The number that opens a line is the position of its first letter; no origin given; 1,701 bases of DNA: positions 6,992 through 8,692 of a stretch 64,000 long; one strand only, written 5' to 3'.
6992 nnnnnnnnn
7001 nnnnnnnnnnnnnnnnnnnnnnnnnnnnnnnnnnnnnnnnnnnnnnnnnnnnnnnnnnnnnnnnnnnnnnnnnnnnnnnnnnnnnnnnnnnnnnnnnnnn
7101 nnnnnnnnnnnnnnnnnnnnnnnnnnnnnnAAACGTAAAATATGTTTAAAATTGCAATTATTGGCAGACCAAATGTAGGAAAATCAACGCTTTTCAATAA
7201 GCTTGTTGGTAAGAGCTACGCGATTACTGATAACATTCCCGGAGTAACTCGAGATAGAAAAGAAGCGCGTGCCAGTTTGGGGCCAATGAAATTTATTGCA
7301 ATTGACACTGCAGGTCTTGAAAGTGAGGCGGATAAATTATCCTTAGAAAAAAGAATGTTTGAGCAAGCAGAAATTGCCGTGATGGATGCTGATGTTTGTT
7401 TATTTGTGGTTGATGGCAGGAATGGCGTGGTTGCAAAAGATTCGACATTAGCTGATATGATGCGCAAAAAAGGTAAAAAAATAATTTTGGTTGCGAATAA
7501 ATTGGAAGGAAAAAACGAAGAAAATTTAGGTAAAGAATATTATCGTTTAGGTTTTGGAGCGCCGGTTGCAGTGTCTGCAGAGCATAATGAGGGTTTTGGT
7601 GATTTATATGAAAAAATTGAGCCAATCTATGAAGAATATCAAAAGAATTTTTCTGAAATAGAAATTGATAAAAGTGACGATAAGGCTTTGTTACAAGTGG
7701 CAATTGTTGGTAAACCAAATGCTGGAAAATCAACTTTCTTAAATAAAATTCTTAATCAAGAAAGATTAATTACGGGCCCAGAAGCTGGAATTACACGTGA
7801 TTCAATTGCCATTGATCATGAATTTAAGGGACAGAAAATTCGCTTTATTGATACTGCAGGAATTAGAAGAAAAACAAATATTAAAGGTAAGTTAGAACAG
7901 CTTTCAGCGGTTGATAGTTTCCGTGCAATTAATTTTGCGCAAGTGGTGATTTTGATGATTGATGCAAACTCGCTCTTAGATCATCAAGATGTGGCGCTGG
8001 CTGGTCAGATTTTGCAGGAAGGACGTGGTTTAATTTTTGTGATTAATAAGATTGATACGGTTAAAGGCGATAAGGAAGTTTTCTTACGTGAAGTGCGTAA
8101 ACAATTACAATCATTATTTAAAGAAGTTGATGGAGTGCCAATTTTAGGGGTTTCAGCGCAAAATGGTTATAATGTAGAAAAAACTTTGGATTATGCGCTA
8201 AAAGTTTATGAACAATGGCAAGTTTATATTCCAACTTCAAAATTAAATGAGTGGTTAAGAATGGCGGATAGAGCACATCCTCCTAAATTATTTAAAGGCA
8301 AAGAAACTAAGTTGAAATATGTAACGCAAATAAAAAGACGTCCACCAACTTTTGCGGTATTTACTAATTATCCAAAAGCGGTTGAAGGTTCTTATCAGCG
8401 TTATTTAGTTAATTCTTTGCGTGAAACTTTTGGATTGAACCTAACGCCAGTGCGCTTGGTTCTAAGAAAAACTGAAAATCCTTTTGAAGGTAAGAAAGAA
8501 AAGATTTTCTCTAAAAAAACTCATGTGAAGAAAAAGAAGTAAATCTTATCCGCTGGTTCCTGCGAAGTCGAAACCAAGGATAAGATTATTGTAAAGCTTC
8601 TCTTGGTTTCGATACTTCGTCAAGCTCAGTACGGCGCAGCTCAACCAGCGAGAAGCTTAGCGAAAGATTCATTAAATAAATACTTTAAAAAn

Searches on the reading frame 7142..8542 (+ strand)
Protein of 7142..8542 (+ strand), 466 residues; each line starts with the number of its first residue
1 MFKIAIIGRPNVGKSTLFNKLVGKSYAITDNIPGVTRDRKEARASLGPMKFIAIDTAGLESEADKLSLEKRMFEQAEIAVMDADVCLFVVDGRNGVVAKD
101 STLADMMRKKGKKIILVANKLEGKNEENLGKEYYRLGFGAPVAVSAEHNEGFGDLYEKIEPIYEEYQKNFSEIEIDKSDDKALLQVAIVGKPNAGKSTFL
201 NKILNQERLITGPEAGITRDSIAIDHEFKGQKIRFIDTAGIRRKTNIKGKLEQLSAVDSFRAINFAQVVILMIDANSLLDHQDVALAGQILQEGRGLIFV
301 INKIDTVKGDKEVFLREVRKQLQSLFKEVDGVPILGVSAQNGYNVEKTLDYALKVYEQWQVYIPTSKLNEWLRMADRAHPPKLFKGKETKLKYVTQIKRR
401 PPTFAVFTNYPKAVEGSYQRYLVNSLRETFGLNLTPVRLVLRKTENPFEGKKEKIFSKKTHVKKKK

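Call 11: search_protein_families(library=pfam, proteins=[window:7142-8542:+], max_evalue=10)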
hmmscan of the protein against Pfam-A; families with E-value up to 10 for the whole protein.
window:7142-8542:+ (466 aa): 38 families (the best 25 are shown)
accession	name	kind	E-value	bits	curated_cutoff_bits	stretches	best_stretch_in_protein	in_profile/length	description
PF01926.29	MMR_HSR1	-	7.1e-53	178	21.9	2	3-120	1-113/113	50S ribosome-binding GTPase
PF14714.11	KH_dom-like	-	7.6e-29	100.3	27.3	1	363-442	2-81/81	KH-domain-like of EngA bacterial GTPase enzymes, C-terminal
PF02421.24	FeoB_N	-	4.2e-28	98.3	27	2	3-158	2-155/156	Ferrous iron transport protein B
PF00009.33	GTP_EFTU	-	2.9e-21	76.3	26.5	2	183-355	3-185/188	Elongation factor Tu GTP binding domain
PF00350.29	Dynamin_N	-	4.7e-16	59.7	27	4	186-226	1-40/168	Dynamin family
PF00071.28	Ras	-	1.1e-09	38.5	21.6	2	3-129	1-122/162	Ras family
PF04548.22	AIG1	-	1.2e-09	38.3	27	2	185-290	2-107/212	AIG1 family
PF08477.19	Roc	-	6e-08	33.4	27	2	3-121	1-118/119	Ras of Complex, Roc, domain of DAPkinase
PF03193.22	RsgA_GTPase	-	1.9e-07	31.5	30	2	5-32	110-137/174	RsgA GTPase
PF00005.33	ABC_tran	-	4.6e-06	27.7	25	2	186-212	14-40/137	ABC transporter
PF19993.5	DO-GTPase2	-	0.00013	22.1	27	1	186-201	3-18/226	Double-GTPase 2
PF00025.27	Arf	-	0.00013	22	22.3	1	184-240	15-67/174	ADP-ribosylation factor family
PF13238.12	AAA_18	-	0.00014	22.8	29.4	2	186-230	1-39/128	AAA domain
PF19263.5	DUF5906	-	0.00015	22.8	27.6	2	6-37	1-32/114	Family of unknown function (DUF5906)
PF03266.21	NTPase_1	-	0.00015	22.1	23.9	2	3-24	1-22/168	NTPase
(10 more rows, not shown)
